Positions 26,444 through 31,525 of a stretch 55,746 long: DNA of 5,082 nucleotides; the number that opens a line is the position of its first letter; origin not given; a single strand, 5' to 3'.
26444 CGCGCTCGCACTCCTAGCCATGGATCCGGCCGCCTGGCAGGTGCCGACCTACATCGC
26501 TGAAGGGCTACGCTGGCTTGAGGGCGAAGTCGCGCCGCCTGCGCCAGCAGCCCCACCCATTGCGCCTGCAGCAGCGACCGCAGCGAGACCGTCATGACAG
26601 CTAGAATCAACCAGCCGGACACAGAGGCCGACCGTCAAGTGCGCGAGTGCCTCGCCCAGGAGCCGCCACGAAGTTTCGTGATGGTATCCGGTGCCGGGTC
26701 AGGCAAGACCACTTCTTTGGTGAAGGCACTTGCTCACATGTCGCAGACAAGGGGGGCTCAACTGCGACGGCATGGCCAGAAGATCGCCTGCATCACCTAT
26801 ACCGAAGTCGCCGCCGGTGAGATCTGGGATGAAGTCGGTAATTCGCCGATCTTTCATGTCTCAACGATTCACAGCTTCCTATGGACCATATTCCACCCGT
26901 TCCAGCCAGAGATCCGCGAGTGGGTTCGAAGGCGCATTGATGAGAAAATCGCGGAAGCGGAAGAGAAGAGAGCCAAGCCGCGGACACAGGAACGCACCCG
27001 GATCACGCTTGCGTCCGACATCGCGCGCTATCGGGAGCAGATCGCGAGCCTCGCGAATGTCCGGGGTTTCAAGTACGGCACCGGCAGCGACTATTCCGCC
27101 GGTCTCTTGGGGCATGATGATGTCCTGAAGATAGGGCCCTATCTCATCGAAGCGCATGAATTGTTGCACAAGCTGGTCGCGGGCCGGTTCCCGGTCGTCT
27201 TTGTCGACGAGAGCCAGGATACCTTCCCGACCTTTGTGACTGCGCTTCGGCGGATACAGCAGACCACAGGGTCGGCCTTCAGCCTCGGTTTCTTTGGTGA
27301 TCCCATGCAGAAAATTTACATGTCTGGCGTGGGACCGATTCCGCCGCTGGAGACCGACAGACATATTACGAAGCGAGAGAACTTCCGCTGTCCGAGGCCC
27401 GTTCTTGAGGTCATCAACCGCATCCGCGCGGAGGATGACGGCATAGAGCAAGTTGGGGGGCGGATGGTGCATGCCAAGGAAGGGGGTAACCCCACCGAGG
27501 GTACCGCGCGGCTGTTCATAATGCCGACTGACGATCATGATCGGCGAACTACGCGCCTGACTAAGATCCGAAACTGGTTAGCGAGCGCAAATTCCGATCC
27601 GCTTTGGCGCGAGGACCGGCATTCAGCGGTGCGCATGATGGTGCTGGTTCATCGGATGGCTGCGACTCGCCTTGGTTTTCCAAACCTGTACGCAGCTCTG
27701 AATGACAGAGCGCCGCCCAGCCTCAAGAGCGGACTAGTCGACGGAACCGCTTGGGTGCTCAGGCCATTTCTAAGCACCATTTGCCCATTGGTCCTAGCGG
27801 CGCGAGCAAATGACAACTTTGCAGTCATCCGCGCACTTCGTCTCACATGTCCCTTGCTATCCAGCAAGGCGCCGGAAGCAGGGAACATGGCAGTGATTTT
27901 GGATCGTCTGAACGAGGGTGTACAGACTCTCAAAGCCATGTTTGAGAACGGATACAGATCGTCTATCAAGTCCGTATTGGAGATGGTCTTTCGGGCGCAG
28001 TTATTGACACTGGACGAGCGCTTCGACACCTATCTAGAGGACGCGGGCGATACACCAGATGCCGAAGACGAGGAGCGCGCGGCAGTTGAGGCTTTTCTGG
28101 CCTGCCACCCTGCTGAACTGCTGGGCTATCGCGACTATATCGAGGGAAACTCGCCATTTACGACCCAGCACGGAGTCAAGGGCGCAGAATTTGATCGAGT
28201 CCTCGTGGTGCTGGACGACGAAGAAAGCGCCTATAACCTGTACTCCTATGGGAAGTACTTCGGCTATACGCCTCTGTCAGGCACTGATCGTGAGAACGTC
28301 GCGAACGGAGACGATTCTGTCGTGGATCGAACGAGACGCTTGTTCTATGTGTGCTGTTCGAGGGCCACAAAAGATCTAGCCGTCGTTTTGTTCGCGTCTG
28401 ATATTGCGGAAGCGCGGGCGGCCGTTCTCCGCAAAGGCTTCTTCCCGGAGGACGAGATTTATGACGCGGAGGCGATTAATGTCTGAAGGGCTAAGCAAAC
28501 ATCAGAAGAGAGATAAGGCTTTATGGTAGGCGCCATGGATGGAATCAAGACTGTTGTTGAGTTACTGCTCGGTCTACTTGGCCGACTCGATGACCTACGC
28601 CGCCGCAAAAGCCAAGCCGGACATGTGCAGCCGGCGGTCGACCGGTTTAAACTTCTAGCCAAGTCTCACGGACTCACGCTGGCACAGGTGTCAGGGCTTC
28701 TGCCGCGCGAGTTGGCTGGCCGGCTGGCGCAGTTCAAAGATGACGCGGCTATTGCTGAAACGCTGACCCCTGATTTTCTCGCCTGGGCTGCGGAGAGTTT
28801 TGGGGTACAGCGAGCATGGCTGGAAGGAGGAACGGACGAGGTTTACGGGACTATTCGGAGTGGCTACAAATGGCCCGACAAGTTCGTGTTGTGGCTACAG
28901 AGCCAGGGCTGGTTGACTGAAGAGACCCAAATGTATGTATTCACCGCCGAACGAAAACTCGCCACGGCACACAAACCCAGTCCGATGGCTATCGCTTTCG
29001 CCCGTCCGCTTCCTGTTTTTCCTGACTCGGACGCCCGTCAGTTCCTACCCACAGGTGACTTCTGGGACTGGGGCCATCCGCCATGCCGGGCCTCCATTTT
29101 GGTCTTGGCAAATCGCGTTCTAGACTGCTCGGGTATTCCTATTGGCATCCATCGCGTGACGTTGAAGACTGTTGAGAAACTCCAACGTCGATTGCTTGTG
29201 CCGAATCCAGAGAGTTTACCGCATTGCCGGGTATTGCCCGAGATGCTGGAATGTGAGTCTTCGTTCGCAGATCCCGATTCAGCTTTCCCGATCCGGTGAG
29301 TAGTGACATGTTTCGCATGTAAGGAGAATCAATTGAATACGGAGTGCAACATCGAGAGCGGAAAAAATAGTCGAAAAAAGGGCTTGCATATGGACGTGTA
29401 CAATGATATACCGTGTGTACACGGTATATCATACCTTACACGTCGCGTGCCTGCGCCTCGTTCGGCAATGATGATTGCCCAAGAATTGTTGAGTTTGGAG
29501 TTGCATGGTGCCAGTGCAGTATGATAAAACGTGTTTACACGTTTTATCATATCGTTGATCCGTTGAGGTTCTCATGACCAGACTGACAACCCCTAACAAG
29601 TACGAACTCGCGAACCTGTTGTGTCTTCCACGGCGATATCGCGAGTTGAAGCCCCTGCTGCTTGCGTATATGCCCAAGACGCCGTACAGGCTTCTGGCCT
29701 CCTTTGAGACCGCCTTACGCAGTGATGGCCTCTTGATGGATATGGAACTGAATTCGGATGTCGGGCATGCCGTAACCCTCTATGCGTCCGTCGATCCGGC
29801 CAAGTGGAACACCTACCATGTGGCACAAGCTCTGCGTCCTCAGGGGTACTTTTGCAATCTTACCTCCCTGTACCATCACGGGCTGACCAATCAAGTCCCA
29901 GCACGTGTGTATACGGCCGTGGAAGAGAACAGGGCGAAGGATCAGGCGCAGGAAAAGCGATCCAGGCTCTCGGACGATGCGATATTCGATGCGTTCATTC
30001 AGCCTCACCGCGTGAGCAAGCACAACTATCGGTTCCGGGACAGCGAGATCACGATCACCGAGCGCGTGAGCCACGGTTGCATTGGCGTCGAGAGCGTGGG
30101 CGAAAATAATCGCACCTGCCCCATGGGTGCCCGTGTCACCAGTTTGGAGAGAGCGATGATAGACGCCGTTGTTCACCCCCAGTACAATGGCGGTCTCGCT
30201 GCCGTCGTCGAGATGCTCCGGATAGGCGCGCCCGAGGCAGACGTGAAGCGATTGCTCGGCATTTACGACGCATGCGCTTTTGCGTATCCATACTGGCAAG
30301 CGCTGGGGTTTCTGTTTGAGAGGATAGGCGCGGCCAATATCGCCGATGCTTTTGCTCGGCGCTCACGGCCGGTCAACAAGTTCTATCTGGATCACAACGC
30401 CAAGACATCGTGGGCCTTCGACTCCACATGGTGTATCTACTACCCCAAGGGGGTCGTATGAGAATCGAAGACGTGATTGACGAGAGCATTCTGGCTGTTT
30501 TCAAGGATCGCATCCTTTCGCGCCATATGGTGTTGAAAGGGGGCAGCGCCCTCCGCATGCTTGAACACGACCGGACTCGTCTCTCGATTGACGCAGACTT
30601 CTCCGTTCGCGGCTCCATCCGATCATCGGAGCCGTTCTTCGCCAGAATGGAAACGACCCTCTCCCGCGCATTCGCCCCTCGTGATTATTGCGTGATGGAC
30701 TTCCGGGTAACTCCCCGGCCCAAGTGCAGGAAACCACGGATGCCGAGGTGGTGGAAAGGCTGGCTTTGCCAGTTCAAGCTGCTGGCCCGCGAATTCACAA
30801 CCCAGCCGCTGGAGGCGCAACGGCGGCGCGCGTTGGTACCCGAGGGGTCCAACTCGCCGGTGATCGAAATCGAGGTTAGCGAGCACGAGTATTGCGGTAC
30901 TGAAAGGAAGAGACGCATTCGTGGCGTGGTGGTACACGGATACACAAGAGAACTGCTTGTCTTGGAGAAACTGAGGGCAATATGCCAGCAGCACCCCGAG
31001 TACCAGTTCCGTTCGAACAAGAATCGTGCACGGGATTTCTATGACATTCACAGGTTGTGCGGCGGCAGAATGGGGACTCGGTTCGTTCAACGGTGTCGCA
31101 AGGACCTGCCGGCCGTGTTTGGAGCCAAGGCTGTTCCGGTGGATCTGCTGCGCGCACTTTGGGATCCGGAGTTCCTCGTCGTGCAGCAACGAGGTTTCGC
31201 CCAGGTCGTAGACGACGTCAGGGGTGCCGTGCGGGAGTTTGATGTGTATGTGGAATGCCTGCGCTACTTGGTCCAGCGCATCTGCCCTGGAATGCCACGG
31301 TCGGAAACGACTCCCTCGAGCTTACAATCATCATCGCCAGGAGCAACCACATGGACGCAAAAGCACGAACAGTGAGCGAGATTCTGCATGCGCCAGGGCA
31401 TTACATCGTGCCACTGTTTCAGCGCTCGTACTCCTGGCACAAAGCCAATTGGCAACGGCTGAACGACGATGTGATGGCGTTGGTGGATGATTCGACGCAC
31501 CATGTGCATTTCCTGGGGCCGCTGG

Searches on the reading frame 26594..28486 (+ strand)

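Call 8: search_protein_families(library=padloc, proteins=[window:26594-28486:+], max_evalue=0.00001)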
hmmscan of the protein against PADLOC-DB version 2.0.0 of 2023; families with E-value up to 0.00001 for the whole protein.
window:26594-28486:+ (630 aa): 41 families (the best 25 are shown)
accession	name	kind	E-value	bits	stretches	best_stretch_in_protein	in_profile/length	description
PDLC00143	GajB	-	3.6e-232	770.4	1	1-625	1-630/632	UrvD helicase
PDLC00111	GajB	-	3e-218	724.5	1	1-623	1-622/625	UrvD helicase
PDLC00135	GajB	-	5.2e-116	386.9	2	10-372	7-337/603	UrvD helicase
PDLC00113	GajB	-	7.7e-89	296.8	1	9-624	13-575/579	UrvD helicase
PDLC00128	GajB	-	2.4e-76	255.9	2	172-610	235-671/685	UrvD helicase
PDLC00137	GajB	-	3.1e-60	202.7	3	10-126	9-127/679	UrvD helicase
PDLC00125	GajB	-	1.4e-58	197.2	3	166-374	196-407/669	UrvD helicase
PDLC00115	GajB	-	8.2e-40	135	2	158-289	33-165/537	UrvD helicase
PDLC00109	GajB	-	2e-39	133.5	1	32-300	13-277/647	UrvD helicase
PDLC00119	GajB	-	4e-33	113.2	2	26-114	16-104/565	UrvD helicase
PDLC00117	GajB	-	1.1e-23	81.6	1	22-242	24-260/604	UrvD helicase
PDLC00127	GajB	-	3.8e-22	76.5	1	26-244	21-247/594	UrvD helicase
PDLC03802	RTasHel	-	1.2e-17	62.1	1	26-243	19-234/675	DRT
PDLC00130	GajB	-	6.3e-16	55.7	1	25-110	15-103/589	UrvD helicase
PDLC00131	GajB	-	1.3e-14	52.1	1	104-281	151-327/647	UrvD helicase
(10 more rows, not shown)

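Call 9: search_protein_families(library=pfam, proteins=[window:26594-28486:+], max_evalue=0.001)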
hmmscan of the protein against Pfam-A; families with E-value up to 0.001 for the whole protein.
window:26594-28486:+ (630 aa): 6 families
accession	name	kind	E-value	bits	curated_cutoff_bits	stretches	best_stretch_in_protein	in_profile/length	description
PF00580.27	UvrD-helicase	-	6.7e-15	55.9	23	2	24-108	12-98/271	UvrD/REP helicase N-terminal domain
PF13245.12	AAA_19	-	9.7e-12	45.7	25.1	1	26-243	12-132/134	AAA domain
PF01443.25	Viral_helicase1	-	1.3e-07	32.2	21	0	520-545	177-202/228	Viral superfamily 1 RNA helicase core domain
PF13361.12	UvrD_C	-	0.00033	20.6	25.6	1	522-599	289-347/350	UvrD-like helicase C-terminal domain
PF13604.12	AAA_30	-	0.00041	20.6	27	1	18-98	11-79/191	AAA domain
PF13538.12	UvrD_C_2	-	0.00042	20.5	27.4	0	579-598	33-52/52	UvrD-like helicase C-terminal domain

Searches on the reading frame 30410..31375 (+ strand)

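Call 9: search_protein_families(library=pfam, proteins=[window:30410-31375:+], max_evalue=0.001)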
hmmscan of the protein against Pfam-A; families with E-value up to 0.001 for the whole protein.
window:30410-31375:+ (321 aa): 1 family
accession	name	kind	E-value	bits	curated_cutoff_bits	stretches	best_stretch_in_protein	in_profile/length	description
PF08843.17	AbiEii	-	1.3e-16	61.7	22.5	1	28-282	3-237/238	Nucleotidyl transferase AbiEii toxin, Type IV TA system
